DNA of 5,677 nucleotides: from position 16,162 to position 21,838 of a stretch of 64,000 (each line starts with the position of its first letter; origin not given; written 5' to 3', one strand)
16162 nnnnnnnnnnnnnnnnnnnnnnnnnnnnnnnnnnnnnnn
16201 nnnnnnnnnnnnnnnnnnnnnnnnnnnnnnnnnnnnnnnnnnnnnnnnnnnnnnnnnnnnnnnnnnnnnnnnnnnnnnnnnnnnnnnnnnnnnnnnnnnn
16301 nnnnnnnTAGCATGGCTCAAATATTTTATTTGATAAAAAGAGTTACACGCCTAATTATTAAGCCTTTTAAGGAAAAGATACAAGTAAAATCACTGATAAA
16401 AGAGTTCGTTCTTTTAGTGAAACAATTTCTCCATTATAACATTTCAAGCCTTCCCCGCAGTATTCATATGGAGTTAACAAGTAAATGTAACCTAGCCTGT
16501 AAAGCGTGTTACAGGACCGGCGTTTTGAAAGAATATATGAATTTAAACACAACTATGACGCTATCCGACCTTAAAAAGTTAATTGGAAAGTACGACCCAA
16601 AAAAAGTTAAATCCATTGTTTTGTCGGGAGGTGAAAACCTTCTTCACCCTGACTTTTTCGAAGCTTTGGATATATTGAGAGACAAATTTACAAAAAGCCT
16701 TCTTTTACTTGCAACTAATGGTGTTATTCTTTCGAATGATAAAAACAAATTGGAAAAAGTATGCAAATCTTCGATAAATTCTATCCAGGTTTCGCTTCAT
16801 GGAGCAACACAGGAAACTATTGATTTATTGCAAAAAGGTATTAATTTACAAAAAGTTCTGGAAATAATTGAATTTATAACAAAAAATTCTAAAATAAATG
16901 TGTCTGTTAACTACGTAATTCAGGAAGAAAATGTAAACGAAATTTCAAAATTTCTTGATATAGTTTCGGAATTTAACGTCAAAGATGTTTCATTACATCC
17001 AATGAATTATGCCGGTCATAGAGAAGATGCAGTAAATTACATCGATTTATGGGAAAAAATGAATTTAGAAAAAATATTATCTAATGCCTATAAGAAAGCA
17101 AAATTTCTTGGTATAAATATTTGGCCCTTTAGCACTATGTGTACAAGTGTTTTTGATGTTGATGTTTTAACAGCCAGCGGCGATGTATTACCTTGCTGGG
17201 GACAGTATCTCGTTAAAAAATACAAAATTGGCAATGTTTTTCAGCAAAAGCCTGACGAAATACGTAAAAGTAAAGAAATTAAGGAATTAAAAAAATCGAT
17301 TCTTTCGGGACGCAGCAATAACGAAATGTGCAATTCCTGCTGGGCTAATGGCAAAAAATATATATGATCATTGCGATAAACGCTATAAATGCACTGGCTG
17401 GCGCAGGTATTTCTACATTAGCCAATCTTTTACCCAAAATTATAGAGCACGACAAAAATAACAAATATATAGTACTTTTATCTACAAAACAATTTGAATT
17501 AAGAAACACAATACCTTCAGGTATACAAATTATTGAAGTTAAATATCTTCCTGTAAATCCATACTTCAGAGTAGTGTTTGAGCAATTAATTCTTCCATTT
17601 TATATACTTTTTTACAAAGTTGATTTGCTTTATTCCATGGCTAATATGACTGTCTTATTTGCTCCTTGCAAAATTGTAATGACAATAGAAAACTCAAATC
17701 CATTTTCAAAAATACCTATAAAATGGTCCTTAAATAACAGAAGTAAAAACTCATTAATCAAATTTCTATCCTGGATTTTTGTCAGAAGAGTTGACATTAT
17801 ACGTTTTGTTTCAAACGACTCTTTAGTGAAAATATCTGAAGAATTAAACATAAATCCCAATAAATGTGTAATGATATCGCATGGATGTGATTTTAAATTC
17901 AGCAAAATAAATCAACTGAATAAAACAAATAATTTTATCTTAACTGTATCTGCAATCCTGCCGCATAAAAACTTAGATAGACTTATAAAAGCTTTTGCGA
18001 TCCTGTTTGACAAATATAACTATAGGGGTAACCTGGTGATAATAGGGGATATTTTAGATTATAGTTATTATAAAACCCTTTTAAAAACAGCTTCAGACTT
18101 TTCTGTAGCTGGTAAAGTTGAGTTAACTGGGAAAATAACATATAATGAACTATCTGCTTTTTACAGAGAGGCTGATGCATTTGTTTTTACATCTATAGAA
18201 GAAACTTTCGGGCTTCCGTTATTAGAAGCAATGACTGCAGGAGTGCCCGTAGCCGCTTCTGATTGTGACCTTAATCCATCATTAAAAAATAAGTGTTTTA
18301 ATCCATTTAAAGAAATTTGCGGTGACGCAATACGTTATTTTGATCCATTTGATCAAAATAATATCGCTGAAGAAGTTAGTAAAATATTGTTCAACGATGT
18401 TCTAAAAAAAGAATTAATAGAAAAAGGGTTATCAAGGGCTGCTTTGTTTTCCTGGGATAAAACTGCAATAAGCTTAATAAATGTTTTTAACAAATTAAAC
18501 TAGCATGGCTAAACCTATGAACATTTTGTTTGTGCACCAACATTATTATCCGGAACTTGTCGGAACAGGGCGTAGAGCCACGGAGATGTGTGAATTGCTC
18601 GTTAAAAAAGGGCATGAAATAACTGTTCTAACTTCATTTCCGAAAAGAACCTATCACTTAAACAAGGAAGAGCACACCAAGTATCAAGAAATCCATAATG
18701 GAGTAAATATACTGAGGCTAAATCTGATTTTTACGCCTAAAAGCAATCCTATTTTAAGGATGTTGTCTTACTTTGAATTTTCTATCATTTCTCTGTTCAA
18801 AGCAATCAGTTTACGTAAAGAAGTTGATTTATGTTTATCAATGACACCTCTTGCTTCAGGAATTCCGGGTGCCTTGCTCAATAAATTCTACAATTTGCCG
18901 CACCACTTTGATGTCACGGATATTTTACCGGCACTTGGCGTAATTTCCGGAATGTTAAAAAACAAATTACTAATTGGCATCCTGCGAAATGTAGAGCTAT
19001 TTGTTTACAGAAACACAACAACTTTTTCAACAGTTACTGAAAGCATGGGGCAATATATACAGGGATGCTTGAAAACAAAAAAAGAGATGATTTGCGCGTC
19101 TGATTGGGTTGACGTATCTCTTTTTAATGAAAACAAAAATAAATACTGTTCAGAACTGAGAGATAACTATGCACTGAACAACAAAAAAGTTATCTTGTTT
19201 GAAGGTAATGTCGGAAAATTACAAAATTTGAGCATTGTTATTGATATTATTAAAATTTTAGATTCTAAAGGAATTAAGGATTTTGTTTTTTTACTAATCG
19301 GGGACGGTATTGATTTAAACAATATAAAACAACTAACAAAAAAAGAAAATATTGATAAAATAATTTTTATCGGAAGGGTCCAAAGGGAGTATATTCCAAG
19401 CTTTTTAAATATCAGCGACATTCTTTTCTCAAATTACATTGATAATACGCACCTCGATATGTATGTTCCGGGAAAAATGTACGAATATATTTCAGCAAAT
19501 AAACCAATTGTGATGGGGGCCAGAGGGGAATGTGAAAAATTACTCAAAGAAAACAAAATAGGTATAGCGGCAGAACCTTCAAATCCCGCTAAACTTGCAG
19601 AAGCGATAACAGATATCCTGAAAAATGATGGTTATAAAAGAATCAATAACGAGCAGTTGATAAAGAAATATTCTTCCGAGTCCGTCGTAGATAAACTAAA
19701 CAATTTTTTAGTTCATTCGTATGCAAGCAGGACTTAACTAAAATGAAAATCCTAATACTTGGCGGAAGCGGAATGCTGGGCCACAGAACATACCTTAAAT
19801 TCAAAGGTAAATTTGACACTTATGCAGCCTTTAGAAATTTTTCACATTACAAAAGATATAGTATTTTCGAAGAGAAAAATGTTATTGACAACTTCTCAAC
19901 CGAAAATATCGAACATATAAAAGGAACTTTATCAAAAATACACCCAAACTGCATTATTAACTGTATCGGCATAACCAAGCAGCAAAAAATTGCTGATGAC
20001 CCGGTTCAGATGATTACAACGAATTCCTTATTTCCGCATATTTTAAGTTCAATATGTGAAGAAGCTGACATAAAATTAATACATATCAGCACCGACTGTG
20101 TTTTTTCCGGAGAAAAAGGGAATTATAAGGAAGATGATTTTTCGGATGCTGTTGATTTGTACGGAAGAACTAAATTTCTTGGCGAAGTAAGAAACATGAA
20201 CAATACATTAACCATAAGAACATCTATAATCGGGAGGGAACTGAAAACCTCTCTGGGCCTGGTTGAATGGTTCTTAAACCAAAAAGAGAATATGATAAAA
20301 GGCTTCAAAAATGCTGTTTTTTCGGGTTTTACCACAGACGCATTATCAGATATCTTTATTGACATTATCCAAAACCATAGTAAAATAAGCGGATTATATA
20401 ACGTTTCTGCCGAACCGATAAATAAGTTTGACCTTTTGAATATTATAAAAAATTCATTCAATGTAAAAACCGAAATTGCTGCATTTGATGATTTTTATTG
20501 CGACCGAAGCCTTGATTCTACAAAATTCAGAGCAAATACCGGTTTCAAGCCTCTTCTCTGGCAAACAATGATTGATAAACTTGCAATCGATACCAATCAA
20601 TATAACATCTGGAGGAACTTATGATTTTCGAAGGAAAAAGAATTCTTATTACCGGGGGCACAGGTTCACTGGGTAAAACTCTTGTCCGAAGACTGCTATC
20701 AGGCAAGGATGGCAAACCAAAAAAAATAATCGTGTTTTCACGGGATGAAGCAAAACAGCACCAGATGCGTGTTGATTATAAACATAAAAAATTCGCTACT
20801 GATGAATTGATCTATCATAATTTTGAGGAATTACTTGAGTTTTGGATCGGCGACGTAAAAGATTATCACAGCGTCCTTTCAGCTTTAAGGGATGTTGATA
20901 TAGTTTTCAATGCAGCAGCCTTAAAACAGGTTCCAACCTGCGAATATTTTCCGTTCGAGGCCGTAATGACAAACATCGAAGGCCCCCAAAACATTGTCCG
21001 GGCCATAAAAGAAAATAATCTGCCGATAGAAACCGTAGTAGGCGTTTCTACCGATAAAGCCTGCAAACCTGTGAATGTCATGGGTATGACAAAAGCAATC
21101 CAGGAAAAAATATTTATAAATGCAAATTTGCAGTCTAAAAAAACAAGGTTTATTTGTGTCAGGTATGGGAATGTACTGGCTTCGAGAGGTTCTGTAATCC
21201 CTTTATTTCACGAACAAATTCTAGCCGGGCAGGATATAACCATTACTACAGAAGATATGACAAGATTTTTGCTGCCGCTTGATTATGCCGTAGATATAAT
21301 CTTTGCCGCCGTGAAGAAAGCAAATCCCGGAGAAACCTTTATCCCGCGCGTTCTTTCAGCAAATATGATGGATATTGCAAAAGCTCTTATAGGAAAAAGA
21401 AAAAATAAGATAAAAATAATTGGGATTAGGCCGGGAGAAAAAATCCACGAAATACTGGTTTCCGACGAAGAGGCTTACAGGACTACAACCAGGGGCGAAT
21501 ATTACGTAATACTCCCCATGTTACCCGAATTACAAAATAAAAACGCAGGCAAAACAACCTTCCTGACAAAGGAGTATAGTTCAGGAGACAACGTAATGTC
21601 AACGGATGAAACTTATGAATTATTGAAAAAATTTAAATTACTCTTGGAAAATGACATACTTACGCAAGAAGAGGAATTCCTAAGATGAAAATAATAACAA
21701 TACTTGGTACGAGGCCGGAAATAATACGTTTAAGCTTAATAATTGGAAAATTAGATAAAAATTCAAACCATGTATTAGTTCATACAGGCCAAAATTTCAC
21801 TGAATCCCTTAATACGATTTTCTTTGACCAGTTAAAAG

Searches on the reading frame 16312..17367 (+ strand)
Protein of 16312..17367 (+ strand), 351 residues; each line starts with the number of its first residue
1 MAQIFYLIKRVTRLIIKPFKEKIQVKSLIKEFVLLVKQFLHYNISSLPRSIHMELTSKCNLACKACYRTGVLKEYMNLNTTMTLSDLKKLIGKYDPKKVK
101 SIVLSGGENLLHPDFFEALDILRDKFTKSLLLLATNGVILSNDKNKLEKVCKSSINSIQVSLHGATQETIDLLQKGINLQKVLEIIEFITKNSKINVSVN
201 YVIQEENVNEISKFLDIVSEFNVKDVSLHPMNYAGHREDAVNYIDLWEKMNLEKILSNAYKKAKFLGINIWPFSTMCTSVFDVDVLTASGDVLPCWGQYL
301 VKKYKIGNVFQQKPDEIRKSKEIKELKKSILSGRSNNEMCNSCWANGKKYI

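Call 47: search_protein_families(library=pfam, proteins=[window:16312-17367:+], max_evalue=0.000001)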
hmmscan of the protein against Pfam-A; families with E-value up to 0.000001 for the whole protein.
window:16312-17367:+ (351 aa): 3 families
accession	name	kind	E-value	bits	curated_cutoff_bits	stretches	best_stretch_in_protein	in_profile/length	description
PF04055.27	Radical_SAM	-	3.8e-19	69.9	29.5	1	53-216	1-164/166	Radical SAM superfamily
PF13186.11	SPASM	-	2.7e-08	34.4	21.5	1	283-344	7-67/67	Iron-sulfur cluster-binding domain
PF13353.11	Fer4_12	-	2.9e-07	31.3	22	1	56-168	12-119/137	4Fe-4S single cluster domain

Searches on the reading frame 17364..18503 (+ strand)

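Call 47: search_protein_families(library=pfam, proteins=[window:17364-18503:+], max_evalue=0.000001)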
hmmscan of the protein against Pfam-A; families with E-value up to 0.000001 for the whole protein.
window:17364-18503:+ (379 aa): 2 families
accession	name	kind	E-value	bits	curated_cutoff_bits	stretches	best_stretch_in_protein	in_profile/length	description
PF00534.26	Glycos_transf_1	-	8.1e-29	100.8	26.4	1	179-354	5-168/172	Glycosyl transferases group 1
PF13692.12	Glyco_trans_1_4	-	5.5e-19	69.3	27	1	192-306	4-113/142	Glycosyl transferases group 1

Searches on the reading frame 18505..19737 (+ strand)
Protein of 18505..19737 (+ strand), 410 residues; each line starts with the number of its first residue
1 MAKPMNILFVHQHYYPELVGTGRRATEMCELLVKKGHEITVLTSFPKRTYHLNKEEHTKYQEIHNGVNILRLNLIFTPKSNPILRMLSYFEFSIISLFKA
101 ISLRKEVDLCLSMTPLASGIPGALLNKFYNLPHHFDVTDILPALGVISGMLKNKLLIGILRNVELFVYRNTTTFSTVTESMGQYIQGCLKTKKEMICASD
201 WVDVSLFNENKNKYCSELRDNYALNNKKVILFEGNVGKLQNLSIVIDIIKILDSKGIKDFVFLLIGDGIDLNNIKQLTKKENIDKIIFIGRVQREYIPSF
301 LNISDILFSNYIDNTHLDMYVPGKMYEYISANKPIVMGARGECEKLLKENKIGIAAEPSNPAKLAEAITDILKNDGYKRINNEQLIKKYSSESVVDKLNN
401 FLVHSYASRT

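Call 47: search_protein_families(library=pfam, proteins=[window:18505-19737:+], max_evalue=0.000001)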
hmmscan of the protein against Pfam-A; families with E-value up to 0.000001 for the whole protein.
window:18505-19737:+ (410 aa): 3 families
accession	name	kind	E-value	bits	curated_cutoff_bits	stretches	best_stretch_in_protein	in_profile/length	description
PF00534.26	Glycos_transf_1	-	2.4e-19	70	26.4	1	220-380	7-160/172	Glycosyl transferases group 1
PF13692.12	Glyco_trans_1_4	-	3.1e-14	53.9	27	1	228-374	2-142/142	Glycosyl transferases group 1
PF13579.12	Glyco_trans_4_4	-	1.3e-07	32.5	29.7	1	20-186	2-143/158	Glycosyl transferase 4-like domain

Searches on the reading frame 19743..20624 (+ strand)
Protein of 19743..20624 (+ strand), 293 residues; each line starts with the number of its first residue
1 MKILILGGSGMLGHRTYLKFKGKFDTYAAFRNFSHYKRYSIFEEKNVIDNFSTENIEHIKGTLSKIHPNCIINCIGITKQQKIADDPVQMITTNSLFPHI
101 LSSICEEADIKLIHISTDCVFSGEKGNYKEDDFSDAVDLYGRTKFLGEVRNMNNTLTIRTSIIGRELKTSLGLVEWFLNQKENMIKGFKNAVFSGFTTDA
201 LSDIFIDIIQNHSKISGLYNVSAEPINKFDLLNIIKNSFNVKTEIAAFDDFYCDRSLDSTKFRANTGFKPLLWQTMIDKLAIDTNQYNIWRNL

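Call 47: search_protein_families(library=pfam, proteins=[window:19743-20624:+], max_evalue=0.000001)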
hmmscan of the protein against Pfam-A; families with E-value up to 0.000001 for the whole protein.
window:19743-20624:+ (293 aa): 2 families
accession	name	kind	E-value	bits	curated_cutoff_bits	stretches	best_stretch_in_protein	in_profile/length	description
PF04321.23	RmlD_sub_bind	-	1e-25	90.9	27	1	1-248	1-241/287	RmlD substrate binding domain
PF01370.27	Epimerase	-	1.6e-09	38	20.9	1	3-148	1-150/240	NAD dependent epimerase/dehydratase family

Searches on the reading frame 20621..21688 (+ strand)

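Call 47: search_protein_families(library=pfam, proteins=[window:20621-21688:+], max_evalue=0.000001)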
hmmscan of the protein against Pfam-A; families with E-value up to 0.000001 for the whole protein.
window:20621-21688:+ (355 aa): 6 families
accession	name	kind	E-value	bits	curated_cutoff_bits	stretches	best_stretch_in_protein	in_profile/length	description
PF02719.21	Polysacc_synt_2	-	3.9e-90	302.4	20.2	1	8-297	1-291/293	Polysaccharide biosynthesis protein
PF01370.27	Epimerase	-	8.4e-20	71.6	20.9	1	8-233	1-227/240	NAD dependent epimerase/dehydratase family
PF07993.18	NAD_binding_4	-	3.3e-11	43.3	20.1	1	10-158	1-150/258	Male sterility protein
PF16363.11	GDP_Man_Dehyd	-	3.4e-09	37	27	1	9-145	1-130/332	GDP-mannose 4,6 dehydratase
PF01073.25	3Beta_HSD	-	3.7e-09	36.5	22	1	9-148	1-120/280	3-beta hydroxysteroid dehydrogenase/isomerase family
PF04321.23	RmlD_sub_bind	-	1.6e-08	34.4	27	1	7-145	2-102/287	RmlD substrate binding domain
